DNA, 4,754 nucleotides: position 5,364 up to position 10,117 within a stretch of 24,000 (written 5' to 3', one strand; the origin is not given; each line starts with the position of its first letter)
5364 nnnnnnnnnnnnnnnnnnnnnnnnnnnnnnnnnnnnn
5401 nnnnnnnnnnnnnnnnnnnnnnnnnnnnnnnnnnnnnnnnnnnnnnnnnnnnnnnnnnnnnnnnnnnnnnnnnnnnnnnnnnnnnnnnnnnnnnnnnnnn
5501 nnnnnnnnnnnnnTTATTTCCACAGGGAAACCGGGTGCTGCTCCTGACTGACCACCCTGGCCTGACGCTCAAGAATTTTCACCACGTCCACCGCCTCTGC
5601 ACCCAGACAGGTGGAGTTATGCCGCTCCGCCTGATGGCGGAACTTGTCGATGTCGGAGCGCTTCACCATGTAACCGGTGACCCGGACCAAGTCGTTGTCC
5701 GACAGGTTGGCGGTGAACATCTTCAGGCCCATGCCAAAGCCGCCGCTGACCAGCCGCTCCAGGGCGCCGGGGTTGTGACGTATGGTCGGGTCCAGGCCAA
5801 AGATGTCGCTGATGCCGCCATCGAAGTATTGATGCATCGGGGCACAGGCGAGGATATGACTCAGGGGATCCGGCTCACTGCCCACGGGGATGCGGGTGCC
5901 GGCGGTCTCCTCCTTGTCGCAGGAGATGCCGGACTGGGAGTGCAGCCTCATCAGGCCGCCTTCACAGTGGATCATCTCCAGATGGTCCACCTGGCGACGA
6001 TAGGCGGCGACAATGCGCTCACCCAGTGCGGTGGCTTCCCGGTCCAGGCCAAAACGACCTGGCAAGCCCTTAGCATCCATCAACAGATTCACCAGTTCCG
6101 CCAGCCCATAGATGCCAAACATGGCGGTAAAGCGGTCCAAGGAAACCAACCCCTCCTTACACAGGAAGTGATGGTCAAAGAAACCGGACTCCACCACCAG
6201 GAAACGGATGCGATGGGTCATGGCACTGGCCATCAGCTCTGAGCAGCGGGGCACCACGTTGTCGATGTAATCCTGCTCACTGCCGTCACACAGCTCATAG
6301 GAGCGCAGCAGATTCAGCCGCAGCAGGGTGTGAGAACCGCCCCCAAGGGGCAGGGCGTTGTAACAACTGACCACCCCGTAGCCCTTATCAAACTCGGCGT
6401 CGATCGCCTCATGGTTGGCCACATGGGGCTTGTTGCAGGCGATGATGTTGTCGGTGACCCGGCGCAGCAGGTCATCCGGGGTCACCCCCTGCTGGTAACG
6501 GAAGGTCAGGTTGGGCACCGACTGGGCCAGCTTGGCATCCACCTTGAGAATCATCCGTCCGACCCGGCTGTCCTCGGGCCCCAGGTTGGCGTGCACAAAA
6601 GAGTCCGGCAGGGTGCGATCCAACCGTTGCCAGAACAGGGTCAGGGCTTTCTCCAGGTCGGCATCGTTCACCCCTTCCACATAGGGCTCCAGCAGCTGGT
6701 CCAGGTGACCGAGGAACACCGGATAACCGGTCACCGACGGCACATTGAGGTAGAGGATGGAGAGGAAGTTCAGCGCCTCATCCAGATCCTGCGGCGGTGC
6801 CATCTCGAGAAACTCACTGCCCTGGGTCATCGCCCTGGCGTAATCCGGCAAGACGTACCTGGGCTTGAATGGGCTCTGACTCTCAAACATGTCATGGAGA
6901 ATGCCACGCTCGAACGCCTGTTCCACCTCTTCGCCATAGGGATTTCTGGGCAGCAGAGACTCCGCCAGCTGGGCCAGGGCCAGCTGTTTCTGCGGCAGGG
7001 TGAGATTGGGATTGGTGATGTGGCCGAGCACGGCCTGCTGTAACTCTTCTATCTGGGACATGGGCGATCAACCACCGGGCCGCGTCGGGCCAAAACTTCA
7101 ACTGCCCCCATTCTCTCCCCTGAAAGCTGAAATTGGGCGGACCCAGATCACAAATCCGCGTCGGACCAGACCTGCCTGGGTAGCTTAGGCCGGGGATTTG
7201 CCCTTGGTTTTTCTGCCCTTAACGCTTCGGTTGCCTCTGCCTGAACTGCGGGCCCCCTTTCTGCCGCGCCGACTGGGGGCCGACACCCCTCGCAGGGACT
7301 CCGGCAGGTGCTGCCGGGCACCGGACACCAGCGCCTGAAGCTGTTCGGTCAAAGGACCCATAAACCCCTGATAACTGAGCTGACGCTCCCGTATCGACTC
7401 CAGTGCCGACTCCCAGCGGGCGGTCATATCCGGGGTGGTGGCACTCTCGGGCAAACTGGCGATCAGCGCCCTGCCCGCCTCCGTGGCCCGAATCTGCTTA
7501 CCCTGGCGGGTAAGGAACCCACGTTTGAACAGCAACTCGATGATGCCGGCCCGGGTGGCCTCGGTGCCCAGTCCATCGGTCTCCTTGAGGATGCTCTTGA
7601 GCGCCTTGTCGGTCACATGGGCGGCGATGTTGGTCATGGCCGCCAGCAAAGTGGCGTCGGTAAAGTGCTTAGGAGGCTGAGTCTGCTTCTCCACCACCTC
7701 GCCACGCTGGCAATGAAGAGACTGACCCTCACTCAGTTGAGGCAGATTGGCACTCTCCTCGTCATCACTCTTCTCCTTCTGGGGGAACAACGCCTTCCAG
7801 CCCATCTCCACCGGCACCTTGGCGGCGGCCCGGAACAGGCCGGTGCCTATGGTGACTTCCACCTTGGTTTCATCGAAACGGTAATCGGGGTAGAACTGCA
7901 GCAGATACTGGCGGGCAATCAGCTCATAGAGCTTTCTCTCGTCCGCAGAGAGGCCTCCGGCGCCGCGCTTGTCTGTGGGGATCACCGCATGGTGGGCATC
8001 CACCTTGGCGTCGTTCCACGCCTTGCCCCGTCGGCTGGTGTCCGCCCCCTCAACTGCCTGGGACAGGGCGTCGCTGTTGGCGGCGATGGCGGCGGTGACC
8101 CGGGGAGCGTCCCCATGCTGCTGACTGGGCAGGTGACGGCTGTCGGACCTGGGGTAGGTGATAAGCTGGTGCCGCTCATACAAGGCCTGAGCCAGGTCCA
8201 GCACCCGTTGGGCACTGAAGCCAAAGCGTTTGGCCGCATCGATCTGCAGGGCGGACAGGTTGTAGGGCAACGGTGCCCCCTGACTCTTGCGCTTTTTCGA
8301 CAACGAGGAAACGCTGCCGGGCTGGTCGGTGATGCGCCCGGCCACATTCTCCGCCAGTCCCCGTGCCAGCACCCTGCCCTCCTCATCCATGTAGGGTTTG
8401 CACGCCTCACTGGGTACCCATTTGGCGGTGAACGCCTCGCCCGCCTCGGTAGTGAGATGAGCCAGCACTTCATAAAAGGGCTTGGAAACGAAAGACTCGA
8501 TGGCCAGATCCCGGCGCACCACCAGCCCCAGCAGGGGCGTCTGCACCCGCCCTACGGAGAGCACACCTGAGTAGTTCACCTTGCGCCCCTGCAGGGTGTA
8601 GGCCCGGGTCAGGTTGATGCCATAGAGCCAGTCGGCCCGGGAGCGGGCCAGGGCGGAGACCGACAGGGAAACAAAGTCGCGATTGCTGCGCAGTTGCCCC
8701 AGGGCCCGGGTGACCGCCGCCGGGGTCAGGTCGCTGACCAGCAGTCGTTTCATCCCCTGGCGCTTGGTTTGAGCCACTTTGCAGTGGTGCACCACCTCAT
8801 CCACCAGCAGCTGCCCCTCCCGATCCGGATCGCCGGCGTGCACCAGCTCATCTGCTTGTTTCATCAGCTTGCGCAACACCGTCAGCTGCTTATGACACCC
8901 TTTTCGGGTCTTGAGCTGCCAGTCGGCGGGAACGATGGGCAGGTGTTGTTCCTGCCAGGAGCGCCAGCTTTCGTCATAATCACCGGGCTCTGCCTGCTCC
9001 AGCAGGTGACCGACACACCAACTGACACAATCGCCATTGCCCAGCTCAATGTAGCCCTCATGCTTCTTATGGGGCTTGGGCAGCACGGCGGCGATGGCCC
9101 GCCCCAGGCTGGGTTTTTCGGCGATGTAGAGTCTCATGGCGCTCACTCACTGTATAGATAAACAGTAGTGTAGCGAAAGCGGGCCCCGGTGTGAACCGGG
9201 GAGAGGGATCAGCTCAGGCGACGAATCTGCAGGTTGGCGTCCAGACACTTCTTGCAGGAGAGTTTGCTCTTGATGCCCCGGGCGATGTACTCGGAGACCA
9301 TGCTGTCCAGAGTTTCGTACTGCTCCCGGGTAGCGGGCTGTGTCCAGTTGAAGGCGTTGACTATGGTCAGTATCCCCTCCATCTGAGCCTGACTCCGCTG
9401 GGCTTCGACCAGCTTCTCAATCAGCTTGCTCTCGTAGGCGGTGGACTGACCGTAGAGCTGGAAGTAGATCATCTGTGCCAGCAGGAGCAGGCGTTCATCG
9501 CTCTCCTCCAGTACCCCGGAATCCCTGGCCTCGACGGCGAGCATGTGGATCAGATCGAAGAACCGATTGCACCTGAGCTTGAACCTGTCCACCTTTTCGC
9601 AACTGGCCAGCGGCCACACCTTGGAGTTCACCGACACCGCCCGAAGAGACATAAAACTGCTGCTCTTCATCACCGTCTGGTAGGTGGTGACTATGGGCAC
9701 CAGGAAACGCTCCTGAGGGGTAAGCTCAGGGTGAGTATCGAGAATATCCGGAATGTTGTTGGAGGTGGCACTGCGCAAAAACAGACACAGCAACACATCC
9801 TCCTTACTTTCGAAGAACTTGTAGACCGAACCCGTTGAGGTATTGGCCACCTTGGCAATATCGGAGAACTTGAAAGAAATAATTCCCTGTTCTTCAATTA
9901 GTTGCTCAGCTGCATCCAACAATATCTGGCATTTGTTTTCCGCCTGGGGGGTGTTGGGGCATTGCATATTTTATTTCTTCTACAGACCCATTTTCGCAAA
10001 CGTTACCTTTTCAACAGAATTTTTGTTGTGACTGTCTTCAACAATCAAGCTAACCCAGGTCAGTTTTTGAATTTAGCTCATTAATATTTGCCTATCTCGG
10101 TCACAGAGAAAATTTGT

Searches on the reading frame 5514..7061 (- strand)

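Call 59: search_protein_families(library=pfam, proteins=[window:5514-7061:-], max_evalue=0.001)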
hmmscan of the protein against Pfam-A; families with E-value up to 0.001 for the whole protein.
window:5514-7061:- (515 aa): 2 families
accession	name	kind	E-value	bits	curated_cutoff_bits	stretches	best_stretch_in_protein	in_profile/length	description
PF11230.13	YjjI-like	-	7.8e-198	658.2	23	1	20-502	1-485/485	Glycyl radical enzyme YjjI-like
PF02901.20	PFL-like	-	0.00021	20.5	24.3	0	169-254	357-452/647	Pyruvate formate lyase-like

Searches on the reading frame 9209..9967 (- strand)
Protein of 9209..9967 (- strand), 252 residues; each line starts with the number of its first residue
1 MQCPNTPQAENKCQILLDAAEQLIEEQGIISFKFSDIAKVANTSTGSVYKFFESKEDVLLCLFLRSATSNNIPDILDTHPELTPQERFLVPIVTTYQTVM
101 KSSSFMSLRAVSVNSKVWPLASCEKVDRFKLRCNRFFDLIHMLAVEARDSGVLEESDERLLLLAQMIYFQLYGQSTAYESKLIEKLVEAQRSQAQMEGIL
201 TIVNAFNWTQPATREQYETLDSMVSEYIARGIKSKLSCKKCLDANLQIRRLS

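Call 4: search_protein_families(library=pfam, proteins=[window:9209-9967:-], max_evalue=0.01)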
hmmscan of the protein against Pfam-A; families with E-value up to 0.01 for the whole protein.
window:9209-9967:- (252 aa): 1 family
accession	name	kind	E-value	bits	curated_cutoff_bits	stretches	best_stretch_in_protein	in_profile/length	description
PF00440.29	TetR_N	-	4.8e-11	42.7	24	1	16-60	1-45/47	Bacterial regulatory proteins, tetR family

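Call 5: search_protein_families(library=ncbifam, proteins=[window:9209-9967:-], max_evalue=0.01)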
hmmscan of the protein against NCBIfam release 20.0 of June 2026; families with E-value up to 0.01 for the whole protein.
window:9209-9967:- (252 aa): 10 families
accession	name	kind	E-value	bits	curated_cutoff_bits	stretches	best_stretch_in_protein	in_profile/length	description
NF053878.1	FATransRegFadRBac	equivalog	1.1e-09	38.4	200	1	10-107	2-98/190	fatty acid metabolism transcriptional regulator FadR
NF007949.0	PRK10668.1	equivalog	1.5e-05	24.6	271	1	8-63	8-63/216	multidrug efflux transporter transcriptional repressor AcrR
TIGR03384.1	betaine_BetI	equivalog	1.8e-05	24.5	201.3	1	14-95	11-92/189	choline-binding transcriptional repressor BetI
NF050111.1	TransRegSACE7040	equivalog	3.7e-05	23.7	250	1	14-63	4-53/186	SACE_7040 family transcriptional regulator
NF001978.0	PRK00767.1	equivalog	5.2e-05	23.1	118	1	14-71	12-68/197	transcriptional regulator BetI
NF058643.1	TranRegCurRPseudo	equivalog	0.0001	22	300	1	10-58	6-54/193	TetR family transcriptional repressor CurR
NF041196.1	ScbR_bind_reg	equivalog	0.00013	22.2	150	1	14-59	9-54/191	ScbR family autoregulator-binding transcription factor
NF007430.0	PRK09975.1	equivalog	0.00017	20.8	274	1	9-66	9-66/220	acrEF/envCD operon transcriptional regulator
NF051852.1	efflux_TF_MtrR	exception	0.00044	20.1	280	1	13-67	12-66/205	multidrug efflux system transcriptional repressor MtrR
NF040929.1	quorum_TF_HapR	equivalog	0.00049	19.9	350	1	12-188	16-190/200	LuxR/HapR/OpaR family quorum-sensing transcriptional regulator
